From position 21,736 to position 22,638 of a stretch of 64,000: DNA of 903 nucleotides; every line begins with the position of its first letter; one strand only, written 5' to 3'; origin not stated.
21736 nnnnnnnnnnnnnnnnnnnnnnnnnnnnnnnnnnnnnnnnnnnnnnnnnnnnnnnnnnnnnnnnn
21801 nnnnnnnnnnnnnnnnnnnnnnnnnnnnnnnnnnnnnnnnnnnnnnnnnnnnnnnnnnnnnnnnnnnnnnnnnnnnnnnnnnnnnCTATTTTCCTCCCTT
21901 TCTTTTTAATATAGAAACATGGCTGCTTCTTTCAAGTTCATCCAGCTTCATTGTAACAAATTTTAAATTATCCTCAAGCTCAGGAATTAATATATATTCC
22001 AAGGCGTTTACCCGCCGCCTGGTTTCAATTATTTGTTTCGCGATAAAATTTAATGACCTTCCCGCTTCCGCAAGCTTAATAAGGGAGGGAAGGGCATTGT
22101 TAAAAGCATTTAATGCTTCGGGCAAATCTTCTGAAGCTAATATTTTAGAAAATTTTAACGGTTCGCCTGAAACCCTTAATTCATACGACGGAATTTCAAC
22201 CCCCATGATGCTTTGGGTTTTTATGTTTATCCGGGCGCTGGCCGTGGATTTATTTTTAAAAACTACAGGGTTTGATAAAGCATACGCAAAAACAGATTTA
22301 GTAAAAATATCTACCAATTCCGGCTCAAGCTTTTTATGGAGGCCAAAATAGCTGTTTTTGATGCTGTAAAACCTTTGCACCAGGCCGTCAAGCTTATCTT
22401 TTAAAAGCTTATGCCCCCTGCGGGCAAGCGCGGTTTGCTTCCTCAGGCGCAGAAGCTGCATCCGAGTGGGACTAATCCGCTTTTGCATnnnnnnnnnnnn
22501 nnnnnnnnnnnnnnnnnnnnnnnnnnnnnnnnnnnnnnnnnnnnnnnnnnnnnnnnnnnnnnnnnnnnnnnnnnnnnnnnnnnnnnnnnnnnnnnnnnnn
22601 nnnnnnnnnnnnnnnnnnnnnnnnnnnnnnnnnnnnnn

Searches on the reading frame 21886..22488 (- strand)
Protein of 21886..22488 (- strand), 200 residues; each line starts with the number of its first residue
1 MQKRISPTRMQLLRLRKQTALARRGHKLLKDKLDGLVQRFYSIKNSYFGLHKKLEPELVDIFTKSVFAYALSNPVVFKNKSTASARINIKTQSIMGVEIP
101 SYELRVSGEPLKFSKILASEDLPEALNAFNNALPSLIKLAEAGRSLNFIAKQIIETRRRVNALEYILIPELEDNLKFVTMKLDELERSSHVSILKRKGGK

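Call 11: search_protein_families(library=pfam, proteins=[window:21886-22488:-], max_evalue=0.01)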
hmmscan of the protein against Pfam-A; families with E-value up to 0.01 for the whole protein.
window:21886-22488:- (200 aa): 1 family
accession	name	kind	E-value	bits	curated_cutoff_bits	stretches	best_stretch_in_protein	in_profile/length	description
PF01813.22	ATP-synt_D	-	5.1e-44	150.9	25.7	1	11-195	1-193/196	ATP synthase subunit D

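Call 14: find_related_loci(query=window:21886-22488:-, collection=genome_contigs, flank=10000)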
Query window:21886-22488:- (200 aa) in genome_contigs; peptide patterns used: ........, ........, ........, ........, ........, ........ (x = any residue, [..] = any of these).
600 stretches matched a pattern (row limit reached: there are more); 577 encode a relative of the query (tblastn E <= 1e-3); the best 80 are kept; 80 distinct loci.
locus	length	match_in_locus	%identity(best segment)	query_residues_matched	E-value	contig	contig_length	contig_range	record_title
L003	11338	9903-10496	44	3-197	7e-48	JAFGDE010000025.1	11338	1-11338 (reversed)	MAG: Candidatus Saganbacteria bacterium isolate Zod_Metabat.1157 k87_11352993, whole genome shotgun sequence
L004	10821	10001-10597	39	5-200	9e-44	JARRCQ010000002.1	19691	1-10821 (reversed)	MAG: Candidatus Atribacteria bacterium isolate DJKA113_NP-J24_bin.36 scaffold_756, whole genome shotgun sequence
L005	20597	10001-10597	40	5-198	4e-42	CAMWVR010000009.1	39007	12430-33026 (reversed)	MAG TPA_asm: uncultured Clostridia bacterium isolate SRR14411288_bin.13_metawrap_v1.3_MAG genome assembly, contig: NODE.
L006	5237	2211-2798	39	5-197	2e-42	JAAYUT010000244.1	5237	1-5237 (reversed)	MAG: Candidatus Atribacter fermentans isolate AS27yjCOA_181 52580_AS27, whole genome shotgun sequence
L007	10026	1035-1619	40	4-195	6e-41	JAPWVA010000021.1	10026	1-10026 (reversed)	MAG: Actinomycetota bacterium isolate RSWS17 scaffold_1252_c2, whole genome shotgun sequence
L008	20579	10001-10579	39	5-194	7e-41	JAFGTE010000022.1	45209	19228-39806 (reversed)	MAG: Candidatus Peregrinibacteria bacterium isolate Zod_Metabat.950 k87_4030034, whole genome shotgun sequence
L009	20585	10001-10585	45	6-197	1e-40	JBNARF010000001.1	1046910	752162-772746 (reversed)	MAG: Candidatus Hydrothermia bacterium isolate Kamch4316-2DMB-08 bin10.fa-1, whole genome shotgun sequence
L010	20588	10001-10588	38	5-197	4e-40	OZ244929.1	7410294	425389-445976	MAG: Spirochaetia bacterium isolate 8068e3ae-2514-4771-9ed6-15a7f5772894 genome assembly, chromosome: 1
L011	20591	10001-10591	40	4-197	3e-40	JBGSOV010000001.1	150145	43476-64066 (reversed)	MAG: Candidatus Gracilibacteria bacterium isolate JTS-AC289 k141_334993, whole genome shotgun sequence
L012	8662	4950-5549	38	4-197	5e-40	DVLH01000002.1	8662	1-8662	MAG TPA_asm: Candidatus Aphodomonas merdavium isolate ChiGjej2B2-35035 ChiGjej2B2M5__C1957_L8662_SRR6323342, whole genom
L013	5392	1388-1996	40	2-197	5e-40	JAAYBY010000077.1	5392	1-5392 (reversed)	MAG: Clostridiaceae bacterium isolate AS06rmzACSIP_365 92598_AS06, whole genome shotgun sequence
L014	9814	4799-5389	40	5-198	2e-39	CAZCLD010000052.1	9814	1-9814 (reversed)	MAG TPA_asm: uncultured Candidatus Peribacteria bacterium isolate SRP077602_co2_303 genome assembly, contig: NODE_10409_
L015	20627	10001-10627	36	5-200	1e-39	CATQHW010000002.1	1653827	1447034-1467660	MAG: uncultured Spirochaetia bacterium isolate 66362a33-eddf-4579-992a-93dc3fc4ae3b genome assembly, contig: contig_2, w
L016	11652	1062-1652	39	5-198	1e-39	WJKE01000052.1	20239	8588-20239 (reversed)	MAG: Candidatus Peregrinibacteria bacterium isolate Bin_357 k141_1798152, whole genome shotgun sequence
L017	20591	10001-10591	39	5-198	4e-39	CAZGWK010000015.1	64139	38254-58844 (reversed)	MAG TPA_asm: uncultured Actinomycetota bacterium isolate SRP141376_co1_17 genome assembly, contig: NODE_1184_length_6413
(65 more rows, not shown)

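Call 29: find_homologous_proteins(query=window:21886-22488:-, max_evalue=1e-40)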
Query window:21886-22488:- (200 aa): 106 proteins with E <= 1e-40 among 8000 candidates.
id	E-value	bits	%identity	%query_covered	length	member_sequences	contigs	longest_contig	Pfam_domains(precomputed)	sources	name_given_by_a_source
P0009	1.5e-114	398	100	96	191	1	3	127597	PF01813.23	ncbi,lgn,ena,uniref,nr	ncbi:MAG: V-type H+-transporting ATPase subunit D [Candidatus Saganbacteria bacterium]|uniref:V-type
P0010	2.0e-61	225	58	99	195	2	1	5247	PF01813.23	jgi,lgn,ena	-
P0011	5.6e-61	223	60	98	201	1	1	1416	PF01813.23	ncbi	-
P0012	1.0e-60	222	56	99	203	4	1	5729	PF01813.23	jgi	jgi:V/A-type H+-transporting ATPase subunit D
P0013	1.5e-59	219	57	98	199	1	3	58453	PF01813.23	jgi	jgi:V/A-type H+-transporting ATPase subunit D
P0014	1.8e-59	218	57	99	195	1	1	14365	PF01813.23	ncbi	-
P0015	2.1e-59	218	56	100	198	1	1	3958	PF01813.23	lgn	-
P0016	6.5e-59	217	57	87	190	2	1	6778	PF01813.23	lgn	-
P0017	7.4e-59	216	57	98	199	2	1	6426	PF01813.23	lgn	-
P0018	1.1e-58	216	56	99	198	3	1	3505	PF01813.23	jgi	-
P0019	6.5e-58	213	54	99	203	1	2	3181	PF01813.23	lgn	-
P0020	1.6e-57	212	57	96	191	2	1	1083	PF01813.23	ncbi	ncbi:MAG: V-type ATP synthase subunit D, partial [Candidatus Margulisiibacteriota bacterium]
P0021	8.5e-57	210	56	88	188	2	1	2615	PF01813.23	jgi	jgi:V/A-type H+-transporting ATPase subunit D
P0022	9.7e-57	210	56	100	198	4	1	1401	PF01813.23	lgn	-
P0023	2.8e-56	208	55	87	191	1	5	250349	PF01813.23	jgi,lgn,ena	-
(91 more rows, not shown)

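Call 30: find_encoding_contigs(protein=P0013, flank=8000, max_places=3)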
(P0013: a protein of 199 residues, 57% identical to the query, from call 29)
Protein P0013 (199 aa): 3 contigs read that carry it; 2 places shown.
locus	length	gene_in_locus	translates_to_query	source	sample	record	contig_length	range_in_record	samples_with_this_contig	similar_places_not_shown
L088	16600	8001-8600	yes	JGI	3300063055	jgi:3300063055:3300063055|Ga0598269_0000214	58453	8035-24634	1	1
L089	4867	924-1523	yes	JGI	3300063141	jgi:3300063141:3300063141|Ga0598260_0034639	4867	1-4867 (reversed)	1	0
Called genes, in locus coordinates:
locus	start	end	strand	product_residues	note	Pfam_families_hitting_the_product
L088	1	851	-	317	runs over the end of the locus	PF00953:Glycos_transf_4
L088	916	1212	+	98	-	-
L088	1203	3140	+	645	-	PF01496:V_ATPase_I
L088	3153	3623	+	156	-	PF00137:ATP-synt_C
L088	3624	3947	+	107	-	-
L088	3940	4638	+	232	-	PF01992:vATP-synt_AC39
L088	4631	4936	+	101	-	PF01990:ATP-synt_F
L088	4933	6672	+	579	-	PF02874:ATP-synt_ab_N, PF16886:ATP-synt_ab_Xtn, PF00006:ATP-synt_ab, PF22919:ATP-synt_VA_C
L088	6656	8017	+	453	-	PF02874:ATP-synt_ab_N, PF00006:ATP-synt_ab, PF22919:ATP-synt_VA_C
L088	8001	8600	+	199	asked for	PF01813:ATP-synt_D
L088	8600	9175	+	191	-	PF13580:SIS_2, PF01380:SIS (weak)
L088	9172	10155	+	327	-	PF01073:3Beta_HSD (weak), PF01370:Epimerase, PF04321:RmlD_sub_bind (weak), PF16363:GDP_Man_Dehyd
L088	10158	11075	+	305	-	PF01370:Epimerase, PF05368:NmrA (weak), PF13460:NAD_binding_10, PF16363:GDP_Man_Dehyd (weak)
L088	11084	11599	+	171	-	PF07894:SACK1 (faint), PF13091:PLDc_2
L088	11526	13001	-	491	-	PF01943:Polysacc_synt (weak), PF13440:Polysacc_synt_3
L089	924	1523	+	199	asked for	PF01813:ATP-synt_D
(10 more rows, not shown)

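Call 31: find_encoding_contigs(protein=P0023, flank=8000, max_places=2)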
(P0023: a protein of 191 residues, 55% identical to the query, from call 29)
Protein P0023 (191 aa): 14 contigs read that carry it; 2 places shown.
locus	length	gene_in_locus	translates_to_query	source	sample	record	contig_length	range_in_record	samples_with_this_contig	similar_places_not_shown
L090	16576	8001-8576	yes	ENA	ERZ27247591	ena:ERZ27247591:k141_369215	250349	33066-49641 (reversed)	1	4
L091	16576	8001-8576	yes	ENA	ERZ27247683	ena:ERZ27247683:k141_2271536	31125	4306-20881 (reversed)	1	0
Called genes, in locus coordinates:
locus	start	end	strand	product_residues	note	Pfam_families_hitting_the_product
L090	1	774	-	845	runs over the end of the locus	PF00690:Cation_ATPase_N, PF00122:E1-E2_ATPase, PF00702:Hydrolase, PF13246:Cation_ATPase, PF00689:Cation_ATPase_C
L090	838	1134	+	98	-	-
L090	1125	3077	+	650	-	PF01496:V_ATPase_I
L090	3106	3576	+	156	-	PF00137:ATP-synt_C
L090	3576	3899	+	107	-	PF01991:vATP-synt_E (weak)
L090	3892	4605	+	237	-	PF01992:vATP-synt_AC39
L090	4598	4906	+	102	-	PF01990:ATP-synt_F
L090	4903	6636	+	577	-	PF02874:ATP-synt_ab_N, PF16886:ATP-synt_ab_Xtn, PF00006:ATP-synt_ab, PF22919:ATP-synt_VA_C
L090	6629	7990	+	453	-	PF02874:ATP-synt_ab_N, PF00006:ATP-synt_ab, PF22919:ATP-synt_VA_C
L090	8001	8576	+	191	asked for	PF01813:ATP-synt_D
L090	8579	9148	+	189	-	PF13580:SIS_2, PF01380:SIS (faint)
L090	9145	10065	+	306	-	PF01370:Epimerase, PF05368:NmrA (weak), PF13460:NAD_binding_10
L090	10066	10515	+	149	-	-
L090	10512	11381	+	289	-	PF01522:Polysacc_deac_1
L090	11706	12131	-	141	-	PF05168:HEPN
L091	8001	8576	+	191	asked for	PF01813:ATP-synt_D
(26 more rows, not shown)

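Call 38: find_encoding_contigs(protein=P0023, flank=10000, max_places=10)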
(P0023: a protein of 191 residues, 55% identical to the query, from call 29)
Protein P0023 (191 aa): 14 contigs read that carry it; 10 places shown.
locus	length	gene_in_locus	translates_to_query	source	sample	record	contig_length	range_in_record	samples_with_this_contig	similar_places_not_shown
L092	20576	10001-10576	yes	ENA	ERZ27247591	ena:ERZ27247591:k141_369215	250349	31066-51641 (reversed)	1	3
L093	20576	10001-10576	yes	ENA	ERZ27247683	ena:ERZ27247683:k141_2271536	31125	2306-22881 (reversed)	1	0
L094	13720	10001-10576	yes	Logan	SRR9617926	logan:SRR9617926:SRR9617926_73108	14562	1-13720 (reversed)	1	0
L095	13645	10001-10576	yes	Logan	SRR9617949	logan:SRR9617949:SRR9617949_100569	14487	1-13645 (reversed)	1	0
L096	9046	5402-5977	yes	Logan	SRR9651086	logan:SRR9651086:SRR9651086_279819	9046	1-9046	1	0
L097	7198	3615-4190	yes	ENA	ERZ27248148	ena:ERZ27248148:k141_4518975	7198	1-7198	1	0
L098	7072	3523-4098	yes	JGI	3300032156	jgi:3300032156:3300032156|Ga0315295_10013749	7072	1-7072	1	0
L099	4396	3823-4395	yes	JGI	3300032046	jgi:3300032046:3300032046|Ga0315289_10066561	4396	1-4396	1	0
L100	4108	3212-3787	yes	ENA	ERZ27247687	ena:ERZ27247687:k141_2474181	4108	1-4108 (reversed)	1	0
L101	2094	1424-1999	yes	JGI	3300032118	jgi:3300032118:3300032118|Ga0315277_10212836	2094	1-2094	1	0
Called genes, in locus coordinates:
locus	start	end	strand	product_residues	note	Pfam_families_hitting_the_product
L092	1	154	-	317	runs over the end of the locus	PF00953:Glycos_transf_4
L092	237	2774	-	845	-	PF00690:Cation_ATPase_N, PF00122:E1-E2_ATPase, PF00702:Hydrolase, PF13246:Cation_ATPase, PF00689:Cation_ATPase_C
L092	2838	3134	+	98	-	-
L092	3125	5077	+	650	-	PF01496:V_ATPase_I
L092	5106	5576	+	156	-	PF00137:ATP-synt_C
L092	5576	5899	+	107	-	PF01991:vATP-synt_E (weak)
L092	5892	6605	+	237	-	PF01992:vATP-synt_AC39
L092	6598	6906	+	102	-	PF01990:ATP-synt_F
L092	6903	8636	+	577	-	PF02874:ATP-synt_ab_N, PF16886:ATP-synt_ab_Xtn, PF00006:ATP-synt_ab, PF22919:ATP-synt_VA_C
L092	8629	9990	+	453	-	PF02874:ATP-synt_ab_N, PF00006:ATP-synt_ab, PF22919:ATP-synt_VA_C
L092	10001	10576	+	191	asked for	PF01813:ATP-synt_D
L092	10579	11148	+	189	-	PF13580:SIS_2, PF01380:SIS (faint)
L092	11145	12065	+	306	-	PF01370:Epimerase, PF05368:NmrA (weak), PF13460:NAD_binding_10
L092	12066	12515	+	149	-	-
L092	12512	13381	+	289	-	PF01522:Polysacc_deac_1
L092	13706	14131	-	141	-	PF05168:HEPN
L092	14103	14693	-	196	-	PF01909:NTP_transf_2, PF18765:Polbeta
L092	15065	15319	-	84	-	-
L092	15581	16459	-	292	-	-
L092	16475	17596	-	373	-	-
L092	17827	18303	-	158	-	-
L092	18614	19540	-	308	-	-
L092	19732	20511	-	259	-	-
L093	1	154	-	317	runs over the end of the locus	PF00953:Glycos_transf_4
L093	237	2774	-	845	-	PF00690:Cation_ATPase_N, PF00122:E1-E2_ATPase, PF00702:Hydrolase, PF13246:Cation_ATPase, PF00689:Cation_ATPase_C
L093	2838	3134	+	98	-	-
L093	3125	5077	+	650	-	PF01496:V_ATPase_I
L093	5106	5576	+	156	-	PF00137:ATP-synt_C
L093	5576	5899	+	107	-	PF01991:vATP-synt_E (weak)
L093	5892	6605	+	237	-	PF01992:vATP-synt_AC39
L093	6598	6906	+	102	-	PF01990:ATP-synt_F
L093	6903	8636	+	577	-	PF02874:ATP-synt_ab_N, PF16886:ATP-synt_ab_Xtn, PF00006:ATP-synt_ab, PF22919:ATP-synt_VA_C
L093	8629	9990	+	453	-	PF02874:ATP-synt_ab_N, PF00006:ATP-synt_ab, PF22919:ATP-synt_VA_C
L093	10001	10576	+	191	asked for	PF01813:ATP-synt_D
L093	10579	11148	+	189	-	PF13580:SIS_2, PF01380:SIS (faint)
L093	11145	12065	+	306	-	PF01370:Epimerase, PF05368:NmrA (weak), PF13460:NAD_binding_10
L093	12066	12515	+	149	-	-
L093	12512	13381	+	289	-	PF01522:Polysacc_deac_1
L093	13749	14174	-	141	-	PF05168:HEPN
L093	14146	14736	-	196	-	PF01909:NTP_transf_2, PF18765:Polbeta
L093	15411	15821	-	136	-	-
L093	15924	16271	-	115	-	-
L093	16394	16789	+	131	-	-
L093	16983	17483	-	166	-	-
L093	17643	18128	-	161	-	-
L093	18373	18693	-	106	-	PF02635:DsrE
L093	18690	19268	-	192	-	PF01209:Ubie_methyltran (weak), PF13489:Methyltransf_23 (weak), PF13847:Methyltransf_31, PF08241:Methyltransf_11, PF08242:Methyltransf_12, PF13649:Methyltransf_25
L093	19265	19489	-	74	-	PF09851:SHOCT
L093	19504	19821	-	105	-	PF01022:HTH_5, PF12840:HTH_20 (weak)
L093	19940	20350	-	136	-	PF01451:LMWPc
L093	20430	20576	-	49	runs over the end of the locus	-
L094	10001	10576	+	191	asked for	PF01813:ATP-synt_D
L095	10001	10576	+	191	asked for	PF01813:ATP-synt_D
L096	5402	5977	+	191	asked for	PF01813:ATP-synt_D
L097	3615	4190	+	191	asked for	PF01813:ATP-synt_D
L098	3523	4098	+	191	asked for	PF01813:ATP-synt_D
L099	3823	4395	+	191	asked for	PF01813:ATP-synt_D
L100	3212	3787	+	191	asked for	PF01813:ATP-synt_D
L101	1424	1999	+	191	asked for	PF01813:ATP-synt_D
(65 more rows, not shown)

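Call 50: search_protein_families(library=pfam, proteins=[L092:18614-19540:-, L092:19732-20511:-, L092:16475-17596:-], max_evalue=0.001)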
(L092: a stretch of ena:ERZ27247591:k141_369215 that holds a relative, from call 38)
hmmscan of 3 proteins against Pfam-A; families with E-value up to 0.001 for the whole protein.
L092:18614-19540:- (308 aa): 1 family
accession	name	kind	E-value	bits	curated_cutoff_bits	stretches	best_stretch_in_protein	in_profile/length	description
PF01844.29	HNH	-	0.00022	21.8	21.4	1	247-289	1-44/47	HNH endonuclease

L092:19732-20511:- (259 aa): 0 families

L092:16475-17596:- (373 aa): 0 families
